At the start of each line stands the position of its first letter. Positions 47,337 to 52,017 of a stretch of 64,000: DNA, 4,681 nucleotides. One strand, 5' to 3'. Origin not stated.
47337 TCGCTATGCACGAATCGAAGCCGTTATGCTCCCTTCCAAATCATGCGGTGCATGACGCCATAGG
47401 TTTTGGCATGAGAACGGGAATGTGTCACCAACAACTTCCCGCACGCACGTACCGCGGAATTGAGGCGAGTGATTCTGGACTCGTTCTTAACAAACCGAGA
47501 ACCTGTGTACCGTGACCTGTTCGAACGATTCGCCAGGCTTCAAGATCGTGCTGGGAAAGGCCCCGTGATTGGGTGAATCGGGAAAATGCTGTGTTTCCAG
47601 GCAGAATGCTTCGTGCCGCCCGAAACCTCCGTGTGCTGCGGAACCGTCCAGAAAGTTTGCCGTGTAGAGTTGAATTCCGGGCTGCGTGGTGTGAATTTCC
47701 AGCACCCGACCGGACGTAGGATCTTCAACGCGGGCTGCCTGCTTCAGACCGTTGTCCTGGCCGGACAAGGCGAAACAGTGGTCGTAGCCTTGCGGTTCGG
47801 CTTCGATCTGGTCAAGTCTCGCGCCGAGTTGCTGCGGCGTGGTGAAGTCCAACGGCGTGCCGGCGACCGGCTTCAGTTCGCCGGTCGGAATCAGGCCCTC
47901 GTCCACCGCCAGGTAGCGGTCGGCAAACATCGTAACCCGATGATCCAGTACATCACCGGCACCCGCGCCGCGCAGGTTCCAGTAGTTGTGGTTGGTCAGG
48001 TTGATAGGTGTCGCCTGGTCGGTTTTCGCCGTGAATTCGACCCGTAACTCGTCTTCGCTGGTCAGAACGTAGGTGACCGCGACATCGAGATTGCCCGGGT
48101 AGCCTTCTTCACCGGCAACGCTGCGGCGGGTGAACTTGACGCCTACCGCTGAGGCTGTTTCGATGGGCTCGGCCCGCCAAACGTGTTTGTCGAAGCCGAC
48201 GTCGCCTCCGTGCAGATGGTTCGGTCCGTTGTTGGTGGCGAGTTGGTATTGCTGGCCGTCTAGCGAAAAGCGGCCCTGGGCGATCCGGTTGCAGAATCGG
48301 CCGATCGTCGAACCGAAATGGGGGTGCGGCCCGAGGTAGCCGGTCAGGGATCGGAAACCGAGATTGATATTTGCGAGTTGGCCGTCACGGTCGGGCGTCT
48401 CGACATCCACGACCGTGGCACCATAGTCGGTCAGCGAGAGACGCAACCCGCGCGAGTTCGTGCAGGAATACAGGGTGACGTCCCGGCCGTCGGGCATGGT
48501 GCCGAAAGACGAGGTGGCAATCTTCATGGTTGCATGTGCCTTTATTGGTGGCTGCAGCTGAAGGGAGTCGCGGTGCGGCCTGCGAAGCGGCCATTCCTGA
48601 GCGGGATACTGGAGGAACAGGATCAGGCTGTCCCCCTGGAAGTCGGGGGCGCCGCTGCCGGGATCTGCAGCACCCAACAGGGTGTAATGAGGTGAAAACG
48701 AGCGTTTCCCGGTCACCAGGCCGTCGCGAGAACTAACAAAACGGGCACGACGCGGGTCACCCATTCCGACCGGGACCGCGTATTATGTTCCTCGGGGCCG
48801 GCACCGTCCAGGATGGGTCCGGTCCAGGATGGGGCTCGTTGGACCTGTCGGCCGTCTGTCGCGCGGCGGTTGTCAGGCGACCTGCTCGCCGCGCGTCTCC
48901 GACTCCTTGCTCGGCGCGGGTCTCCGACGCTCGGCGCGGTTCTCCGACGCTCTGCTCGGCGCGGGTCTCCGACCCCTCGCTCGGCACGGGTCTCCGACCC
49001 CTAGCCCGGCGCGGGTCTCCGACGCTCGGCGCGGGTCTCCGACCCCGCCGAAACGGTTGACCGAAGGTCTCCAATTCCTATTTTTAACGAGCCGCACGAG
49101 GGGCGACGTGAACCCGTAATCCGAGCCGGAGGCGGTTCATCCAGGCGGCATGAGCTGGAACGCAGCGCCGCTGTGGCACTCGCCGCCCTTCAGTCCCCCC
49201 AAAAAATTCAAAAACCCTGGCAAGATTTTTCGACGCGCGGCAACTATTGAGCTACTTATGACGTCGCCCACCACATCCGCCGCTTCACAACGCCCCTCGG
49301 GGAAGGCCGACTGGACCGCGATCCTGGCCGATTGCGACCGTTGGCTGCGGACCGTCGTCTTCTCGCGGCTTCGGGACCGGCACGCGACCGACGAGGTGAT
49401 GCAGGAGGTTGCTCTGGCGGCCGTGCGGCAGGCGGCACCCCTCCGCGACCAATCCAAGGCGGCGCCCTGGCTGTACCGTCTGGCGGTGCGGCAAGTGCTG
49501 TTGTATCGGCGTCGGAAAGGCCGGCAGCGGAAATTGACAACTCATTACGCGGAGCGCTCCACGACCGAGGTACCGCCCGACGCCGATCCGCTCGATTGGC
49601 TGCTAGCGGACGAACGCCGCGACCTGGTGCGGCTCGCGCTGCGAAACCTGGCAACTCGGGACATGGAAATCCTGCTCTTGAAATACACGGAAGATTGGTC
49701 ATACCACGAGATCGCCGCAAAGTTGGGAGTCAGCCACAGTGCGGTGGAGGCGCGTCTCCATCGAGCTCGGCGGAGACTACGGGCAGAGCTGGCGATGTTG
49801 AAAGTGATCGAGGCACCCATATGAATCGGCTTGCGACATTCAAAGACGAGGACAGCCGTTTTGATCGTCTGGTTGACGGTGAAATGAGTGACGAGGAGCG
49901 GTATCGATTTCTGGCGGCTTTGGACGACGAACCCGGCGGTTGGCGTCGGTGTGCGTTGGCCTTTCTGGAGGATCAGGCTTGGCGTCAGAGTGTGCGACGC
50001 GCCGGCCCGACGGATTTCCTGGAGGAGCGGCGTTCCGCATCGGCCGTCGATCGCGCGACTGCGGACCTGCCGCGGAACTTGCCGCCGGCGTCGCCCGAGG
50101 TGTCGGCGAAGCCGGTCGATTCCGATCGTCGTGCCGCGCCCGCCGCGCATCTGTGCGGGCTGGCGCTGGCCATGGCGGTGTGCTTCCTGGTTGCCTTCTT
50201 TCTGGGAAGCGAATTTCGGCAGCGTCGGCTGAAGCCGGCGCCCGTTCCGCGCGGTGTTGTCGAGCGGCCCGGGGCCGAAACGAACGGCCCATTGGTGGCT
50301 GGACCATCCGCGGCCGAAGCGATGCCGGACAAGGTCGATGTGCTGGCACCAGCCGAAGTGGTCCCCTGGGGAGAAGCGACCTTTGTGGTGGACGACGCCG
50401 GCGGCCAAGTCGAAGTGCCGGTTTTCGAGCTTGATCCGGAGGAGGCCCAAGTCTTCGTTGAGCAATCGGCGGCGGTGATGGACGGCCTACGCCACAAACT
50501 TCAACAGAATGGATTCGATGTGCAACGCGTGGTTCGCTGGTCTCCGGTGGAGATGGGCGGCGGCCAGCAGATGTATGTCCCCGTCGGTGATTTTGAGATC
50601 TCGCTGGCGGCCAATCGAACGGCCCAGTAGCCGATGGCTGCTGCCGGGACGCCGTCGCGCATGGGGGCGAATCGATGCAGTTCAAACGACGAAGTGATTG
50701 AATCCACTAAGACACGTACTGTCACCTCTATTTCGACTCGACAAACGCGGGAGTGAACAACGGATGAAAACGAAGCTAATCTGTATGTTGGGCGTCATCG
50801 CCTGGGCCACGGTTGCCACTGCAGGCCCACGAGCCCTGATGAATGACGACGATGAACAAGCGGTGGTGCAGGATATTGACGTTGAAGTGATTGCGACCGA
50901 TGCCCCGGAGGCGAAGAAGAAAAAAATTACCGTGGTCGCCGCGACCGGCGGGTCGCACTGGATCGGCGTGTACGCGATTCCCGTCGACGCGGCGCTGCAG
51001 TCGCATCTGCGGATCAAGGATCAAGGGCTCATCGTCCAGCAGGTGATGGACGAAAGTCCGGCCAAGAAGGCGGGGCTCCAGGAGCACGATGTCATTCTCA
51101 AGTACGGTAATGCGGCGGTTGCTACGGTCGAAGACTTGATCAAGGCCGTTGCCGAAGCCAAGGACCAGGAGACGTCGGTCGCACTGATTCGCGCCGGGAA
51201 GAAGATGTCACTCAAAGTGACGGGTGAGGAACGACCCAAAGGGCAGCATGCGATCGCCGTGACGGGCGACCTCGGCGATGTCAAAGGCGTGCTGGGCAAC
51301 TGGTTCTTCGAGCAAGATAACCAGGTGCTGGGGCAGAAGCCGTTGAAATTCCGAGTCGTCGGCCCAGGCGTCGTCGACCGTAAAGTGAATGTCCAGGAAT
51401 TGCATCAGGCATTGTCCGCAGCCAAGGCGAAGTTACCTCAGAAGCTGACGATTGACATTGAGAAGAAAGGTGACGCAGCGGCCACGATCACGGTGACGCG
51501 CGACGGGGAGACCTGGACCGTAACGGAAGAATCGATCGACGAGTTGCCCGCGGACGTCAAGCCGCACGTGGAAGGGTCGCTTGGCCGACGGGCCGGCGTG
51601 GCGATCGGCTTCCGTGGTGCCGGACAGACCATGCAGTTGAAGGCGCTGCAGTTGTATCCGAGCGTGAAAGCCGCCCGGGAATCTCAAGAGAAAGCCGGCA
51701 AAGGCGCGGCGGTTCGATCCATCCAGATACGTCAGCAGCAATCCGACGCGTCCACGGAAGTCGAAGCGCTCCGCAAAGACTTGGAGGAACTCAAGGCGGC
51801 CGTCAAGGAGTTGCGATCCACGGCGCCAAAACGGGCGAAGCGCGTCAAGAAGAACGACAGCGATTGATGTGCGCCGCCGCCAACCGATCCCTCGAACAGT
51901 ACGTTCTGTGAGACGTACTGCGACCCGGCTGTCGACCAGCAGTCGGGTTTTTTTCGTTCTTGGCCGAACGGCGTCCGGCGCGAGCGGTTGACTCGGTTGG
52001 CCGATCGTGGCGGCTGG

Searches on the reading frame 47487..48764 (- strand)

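Call 93: search_protein_families(library=pfam, proteins=[window:47487-48764:-], max_evalue=0.001)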
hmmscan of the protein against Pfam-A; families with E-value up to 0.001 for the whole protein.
window:47487-48764:- (425 aa): 1 family
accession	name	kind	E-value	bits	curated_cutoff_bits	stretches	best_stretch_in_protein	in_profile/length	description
PF01263.26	Aldose_epim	-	8.2e-91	304.9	27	1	98-419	2-297/299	Aldose 1-epimerase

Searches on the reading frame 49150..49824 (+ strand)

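Call 93: search_protein_families(library=pfam, proteins=[window:49150-49824:+], max_evalue=0.001)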
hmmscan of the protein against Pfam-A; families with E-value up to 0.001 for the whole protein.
window:49150-49824:+ (224 aa): 7 families
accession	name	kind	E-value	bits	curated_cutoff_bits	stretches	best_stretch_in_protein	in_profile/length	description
PF08281.18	Sigma70_r4_2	-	5.1e-15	55.3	25.7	1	158-210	2-54/54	Sigma-70, region 4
PF04545.22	Sigma70_r4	-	3.4e-11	42.9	24.1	1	163-212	1-50/50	Sigma-70, region 4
PF04542.20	Sigma70_r2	-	2.9e-07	30.6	24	1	64-125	7-70/71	Sigma-70 region 2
PF13384.12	HTH_23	-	7.2e-05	22.9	24.6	1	176-206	11-41/50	Homeodomain-like domain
PF04297.20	UPF0122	-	0.00028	21.5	22.7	1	167-211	18-62/101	Putative helix-turn-helix protein, YlxM / p13 like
PF13404.12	HTH_AsnC-type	-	0.00054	20.2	27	0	184-205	19-40/42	AsnC-type helix-turn-helix domain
PF07638.17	Sigma70_ECF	-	0.00071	20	21.1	0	113-214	83-183/185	ECF sigma factor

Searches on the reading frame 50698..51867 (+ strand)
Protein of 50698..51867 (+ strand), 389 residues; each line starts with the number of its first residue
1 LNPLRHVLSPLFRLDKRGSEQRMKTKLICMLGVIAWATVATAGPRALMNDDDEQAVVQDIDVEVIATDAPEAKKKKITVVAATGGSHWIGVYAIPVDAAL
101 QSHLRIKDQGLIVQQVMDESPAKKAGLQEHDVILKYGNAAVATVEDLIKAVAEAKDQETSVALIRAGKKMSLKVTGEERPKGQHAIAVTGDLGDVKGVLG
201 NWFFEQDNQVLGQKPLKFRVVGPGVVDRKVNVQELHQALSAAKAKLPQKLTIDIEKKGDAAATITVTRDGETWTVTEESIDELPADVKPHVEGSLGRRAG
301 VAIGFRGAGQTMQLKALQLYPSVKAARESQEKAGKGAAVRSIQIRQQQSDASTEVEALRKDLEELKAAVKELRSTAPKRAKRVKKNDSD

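Call 93: search_protein_families(library=pfam, proteins=[window:50698-51867:+], max_evalue=0.001)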
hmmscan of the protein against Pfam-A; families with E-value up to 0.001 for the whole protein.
window:50698-51867:+ (389 aa): 4 families
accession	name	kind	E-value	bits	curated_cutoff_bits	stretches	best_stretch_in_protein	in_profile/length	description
PF13180.12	PDZ_2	-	2.1e-11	44.4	27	1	107-174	10-78/80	PDZ domain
PF17820.7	PDZ_6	-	2.3e-07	30.9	27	1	112-165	1-54/54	PDZ domain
PF00595.29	PDZ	-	4.5e-06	27.4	23.2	1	105-161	23-76/81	PDZ domain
PF04495.20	GRASP55_65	-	0.00078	20.2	27.7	0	72-160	6-95/138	GRASP55/65 PDZ-like domain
